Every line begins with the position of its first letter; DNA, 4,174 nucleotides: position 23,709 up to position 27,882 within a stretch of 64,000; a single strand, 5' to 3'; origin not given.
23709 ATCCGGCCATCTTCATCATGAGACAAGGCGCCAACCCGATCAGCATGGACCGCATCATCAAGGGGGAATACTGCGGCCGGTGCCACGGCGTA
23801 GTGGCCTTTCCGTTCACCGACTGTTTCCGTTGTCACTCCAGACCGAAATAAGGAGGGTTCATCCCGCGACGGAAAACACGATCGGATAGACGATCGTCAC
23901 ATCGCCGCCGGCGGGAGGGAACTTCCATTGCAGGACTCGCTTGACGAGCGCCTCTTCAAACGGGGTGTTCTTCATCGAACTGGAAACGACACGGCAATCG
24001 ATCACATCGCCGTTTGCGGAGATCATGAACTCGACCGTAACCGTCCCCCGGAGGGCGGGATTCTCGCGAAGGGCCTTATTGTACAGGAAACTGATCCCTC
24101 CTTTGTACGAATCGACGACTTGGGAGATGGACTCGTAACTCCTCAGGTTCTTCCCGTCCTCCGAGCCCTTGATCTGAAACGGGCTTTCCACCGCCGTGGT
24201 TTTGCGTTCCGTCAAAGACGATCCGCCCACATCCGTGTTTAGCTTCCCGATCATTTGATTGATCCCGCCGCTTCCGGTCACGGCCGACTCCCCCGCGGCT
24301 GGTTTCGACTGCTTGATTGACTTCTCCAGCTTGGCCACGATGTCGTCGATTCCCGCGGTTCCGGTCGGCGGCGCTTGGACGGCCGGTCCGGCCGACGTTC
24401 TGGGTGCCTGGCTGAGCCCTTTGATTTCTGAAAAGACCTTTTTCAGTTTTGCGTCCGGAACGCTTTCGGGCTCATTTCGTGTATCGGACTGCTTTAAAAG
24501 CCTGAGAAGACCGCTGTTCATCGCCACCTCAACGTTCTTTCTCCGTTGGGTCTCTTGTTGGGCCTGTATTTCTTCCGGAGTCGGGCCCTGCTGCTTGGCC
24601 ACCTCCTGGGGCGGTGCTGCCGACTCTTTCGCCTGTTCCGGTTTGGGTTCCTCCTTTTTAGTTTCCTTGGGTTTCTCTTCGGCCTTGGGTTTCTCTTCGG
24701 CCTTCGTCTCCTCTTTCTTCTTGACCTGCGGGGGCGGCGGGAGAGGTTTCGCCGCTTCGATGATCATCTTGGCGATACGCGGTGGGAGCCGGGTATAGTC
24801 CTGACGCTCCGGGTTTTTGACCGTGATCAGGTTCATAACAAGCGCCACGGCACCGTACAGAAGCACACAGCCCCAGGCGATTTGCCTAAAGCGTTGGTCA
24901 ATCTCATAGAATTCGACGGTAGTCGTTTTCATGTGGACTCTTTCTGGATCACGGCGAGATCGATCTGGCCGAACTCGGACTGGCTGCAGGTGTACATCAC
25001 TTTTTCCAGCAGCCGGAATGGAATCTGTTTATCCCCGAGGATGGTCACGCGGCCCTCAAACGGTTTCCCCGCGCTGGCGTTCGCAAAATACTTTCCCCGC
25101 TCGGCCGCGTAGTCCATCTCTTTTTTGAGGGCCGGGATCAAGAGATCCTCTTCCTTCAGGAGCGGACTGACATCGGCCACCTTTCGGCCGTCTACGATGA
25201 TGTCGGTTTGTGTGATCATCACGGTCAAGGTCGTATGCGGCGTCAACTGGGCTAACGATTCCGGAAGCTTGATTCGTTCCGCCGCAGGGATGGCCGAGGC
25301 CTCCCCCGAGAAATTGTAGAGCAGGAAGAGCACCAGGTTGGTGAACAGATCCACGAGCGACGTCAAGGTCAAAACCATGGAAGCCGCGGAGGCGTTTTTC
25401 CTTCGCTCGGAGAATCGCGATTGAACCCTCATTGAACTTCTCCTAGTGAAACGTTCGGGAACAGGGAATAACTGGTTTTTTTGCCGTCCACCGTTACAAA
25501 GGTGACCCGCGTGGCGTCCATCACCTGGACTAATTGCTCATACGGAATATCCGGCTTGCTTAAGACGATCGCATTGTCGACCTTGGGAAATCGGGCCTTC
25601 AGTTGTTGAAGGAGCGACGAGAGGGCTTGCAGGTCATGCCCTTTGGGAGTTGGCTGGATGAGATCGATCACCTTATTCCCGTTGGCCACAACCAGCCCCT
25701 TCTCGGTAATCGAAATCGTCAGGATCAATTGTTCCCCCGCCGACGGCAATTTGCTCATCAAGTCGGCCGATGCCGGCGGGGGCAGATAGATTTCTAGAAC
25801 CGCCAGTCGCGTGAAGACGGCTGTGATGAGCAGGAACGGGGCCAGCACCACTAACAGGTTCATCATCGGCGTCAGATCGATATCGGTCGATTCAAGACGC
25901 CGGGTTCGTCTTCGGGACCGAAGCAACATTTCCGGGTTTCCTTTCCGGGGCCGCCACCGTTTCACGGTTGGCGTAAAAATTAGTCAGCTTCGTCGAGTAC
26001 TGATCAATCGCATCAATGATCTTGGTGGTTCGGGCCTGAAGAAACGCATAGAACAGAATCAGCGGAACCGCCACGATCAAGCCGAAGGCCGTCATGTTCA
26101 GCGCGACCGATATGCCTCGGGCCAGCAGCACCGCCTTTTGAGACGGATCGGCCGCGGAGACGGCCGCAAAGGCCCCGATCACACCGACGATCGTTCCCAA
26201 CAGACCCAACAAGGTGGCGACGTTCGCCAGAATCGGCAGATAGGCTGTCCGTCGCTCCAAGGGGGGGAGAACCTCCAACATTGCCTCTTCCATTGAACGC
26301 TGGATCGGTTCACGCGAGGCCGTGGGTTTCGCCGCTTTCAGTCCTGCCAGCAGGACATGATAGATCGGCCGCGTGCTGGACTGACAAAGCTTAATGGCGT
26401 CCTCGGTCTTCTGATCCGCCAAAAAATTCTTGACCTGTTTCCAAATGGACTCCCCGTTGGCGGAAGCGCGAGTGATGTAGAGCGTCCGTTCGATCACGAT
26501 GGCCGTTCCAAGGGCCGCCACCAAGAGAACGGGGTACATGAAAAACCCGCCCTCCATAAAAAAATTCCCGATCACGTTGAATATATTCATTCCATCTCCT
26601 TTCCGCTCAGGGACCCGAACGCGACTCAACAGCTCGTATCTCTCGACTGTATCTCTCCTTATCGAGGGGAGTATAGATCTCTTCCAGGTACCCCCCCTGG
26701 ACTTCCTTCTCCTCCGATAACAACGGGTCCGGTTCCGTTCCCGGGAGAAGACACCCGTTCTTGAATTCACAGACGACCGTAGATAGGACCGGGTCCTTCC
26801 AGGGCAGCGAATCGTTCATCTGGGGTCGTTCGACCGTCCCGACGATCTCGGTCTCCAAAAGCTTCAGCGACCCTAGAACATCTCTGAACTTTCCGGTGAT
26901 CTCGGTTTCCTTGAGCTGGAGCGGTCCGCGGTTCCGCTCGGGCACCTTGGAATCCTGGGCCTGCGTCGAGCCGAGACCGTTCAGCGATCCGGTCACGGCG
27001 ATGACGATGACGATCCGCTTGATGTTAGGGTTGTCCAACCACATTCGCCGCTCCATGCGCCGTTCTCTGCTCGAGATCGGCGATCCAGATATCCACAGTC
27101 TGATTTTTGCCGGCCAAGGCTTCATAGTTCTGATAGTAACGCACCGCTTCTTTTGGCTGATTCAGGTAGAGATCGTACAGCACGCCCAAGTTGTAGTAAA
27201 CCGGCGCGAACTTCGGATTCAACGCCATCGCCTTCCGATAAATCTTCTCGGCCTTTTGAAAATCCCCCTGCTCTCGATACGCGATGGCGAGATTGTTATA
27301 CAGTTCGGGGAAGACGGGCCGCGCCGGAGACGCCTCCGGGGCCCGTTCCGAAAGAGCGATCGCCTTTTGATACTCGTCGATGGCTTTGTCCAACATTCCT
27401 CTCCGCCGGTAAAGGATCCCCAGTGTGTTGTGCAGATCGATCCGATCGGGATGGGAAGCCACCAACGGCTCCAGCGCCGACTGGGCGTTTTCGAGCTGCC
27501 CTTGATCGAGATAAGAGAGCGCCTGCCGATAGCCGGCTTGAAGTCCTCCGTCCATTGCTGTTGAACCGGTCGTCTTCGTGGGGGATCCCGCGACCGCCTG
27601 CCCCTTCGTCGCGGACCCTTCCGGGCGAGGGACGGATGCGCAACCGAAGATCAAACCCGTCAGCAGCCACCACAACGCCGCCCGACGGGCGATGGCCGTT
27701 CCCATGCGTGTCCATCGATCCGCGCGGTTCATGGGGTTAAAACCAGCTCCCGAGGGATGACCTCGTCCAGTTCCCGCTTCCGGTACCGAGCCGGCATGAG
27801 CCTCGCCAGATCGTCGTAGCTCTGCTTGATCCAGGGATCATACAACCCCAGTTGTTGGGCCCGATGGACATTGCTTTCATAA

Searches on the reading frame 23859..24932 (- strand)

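Call 79: search_protein_families(library=pfam, proteins=[window:23859-24932:-], max_evalue=0.001)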
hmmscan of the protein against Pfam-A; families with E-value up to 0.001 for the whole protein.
window:23859-24932:- (357 aa): 2 families
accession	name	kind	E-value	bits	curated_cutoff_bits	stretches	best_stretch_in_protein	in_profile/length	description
PF03544.19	TonB_C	-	9.7e-10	39.2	24.6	1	294-354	14-78/79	Gram-negative bacterial TonB protein C-terminal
PF13103.11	TonB_2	-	0.00011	22.7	22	0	295-339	25-69/85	TonB C terminal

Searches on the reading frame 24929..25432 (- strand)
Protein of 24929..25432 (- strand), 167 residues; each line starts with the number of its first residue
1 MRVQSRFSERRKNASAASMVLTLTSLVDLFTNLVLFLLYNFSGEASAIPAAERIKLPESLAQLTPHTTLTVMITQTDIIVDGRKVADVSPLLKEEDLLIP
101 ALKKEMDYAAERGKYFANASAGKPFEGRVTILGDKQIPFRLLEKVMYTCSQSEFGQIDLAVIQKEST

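Call 79: search_protein_families(library=pfam, proteins=[window:24929-25432:-], max_evalue=0.001)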
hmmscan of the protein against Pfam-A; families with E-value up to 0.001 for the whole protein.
window:24929-25432:- (167 aa): 1 family
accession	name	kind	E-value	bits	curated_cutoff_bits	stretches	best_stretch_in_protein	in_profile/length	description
PF02472.21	ExbD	-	2.3e-07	31.3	25.4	1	21-161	8-125/128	Biopolymer transport protein ExbD/TolR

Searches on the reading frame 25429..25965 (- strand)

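Call 79: search_protein_families(library=pfam, proteins=[window:25429-25965:-], max_evalue=0.001)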
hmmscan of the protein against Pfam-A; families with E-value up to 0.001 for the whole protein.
window:25429-25965:- (178 aa): 1 family
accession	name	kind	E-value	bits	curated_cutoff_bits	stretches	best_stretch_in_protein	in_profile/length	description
PF02472.21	ExbD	-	5e-14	52.9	25.4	1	25-153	4-114/128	Biopolymer transport protein ExbD/TolR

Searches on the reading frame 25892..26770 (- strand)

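Call 79: search_protein_families(library=pfam, proteins=[window:25892-26770:-], max_evalue=0.001)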
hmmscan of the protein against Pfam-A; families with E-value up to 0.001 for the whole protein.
window:25892-26770:- (292 aa): 2 families
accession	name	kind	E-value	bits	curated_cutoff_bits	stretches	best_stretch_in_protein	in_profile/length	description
PF01618.21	MotA_ExbB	-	8.9e-27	93.8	22.9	1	134-256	4-126/127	MotA/TolQ/ExbB proton channel family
PF20990.2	DUF2207_C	-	0.00069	19.8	33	0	176-257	133-202/247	Predicted membrane protein (DUF2207) C-terminal domain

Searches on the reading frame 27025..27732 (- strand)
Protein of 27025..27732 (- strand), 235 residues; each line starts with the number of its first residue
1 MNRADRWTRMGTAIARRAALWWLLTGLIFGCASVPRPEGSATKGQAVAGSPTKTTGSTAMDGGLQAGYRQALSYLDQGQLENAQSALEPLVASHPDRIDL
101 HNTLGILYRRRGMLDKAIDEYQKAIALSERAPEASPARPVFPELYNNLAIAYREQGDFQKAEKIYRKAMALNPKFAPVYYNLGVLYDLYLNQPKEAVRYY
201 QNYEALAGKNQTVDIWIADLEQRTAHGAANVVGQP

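Call 79: search_protein_families(library=pfam, proteins=[window:27025-27732:-], max_evalue=0.001)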
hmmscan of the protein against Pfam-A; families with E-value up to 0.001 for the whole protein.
window:27025-27732:- (235 aa): 22 families
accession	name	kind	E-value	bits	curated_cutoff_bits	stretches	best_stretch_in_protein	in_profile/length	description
PF00515.34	TPR_1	-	9.7e-20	69.9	27.8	2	143-175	2-34/34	Tetratricopeptide repeat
PF07719.23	TPR_2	-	2e-19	68.5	27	2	142-174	1-33/34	Tetratricopeptide repeat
PF13181.12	TPR_8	-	2.1e-17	62.1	25.7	1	143-174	2-33/34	Tetratricopeptide repeat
PF13414.12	TPR_11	-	8e-17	61.1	26.8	2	151-186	3-38/42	TPR repeat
PF13424.12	TPR_12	-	9.9e-17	61.3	30.1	2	144-202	5-70/77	Tetratricopeptide repeat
PF13431.12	TPR_17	-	1.1e-16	60.1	24.4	1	165-197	2-33/34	Tetratricopeptide repeat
PF13428.12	TPR_14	-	3.9e-16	58.4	23.5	1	142-184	1-43/44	Tetratricopeptide repeat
PF13432.12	TPR_16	-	3.1e-14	53.5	32.7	1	68-130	1-63/65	Tetratricopeptide repeat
PF14559.12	TPR_19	-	9.1e-14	52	25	3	153-200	2-48/68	Tetratricopeptide repeat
PF13176.12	TPR_7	-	1.4e-13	50.2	27.9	1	145-172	2-29/36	Tetratricopeptide repeat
PF13174.12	TPR_6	-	2.6e-13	50.1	26.3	0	65-96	1-32/33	Tetratricopeptide repeat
PF13374.12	TPR_10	-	8.1e-11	42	27.5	1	145-171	5-31/42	Tetratricopeptide repeat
PF13371.12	TPR_9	-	4.7e-10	39.8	35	1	73-138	4-69/73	Tetratricopeptide repeat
PF17874.7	TPR_MalT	-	3.8e-08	33.4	45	1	71-219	47-203/336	MalT-like TPR region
PF24575.1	TPR_Slam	-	2.7e-07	31.4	35.2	0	149-185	54-90/104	Surface lipoprotein assembly modifier, N-terminal TPR repeats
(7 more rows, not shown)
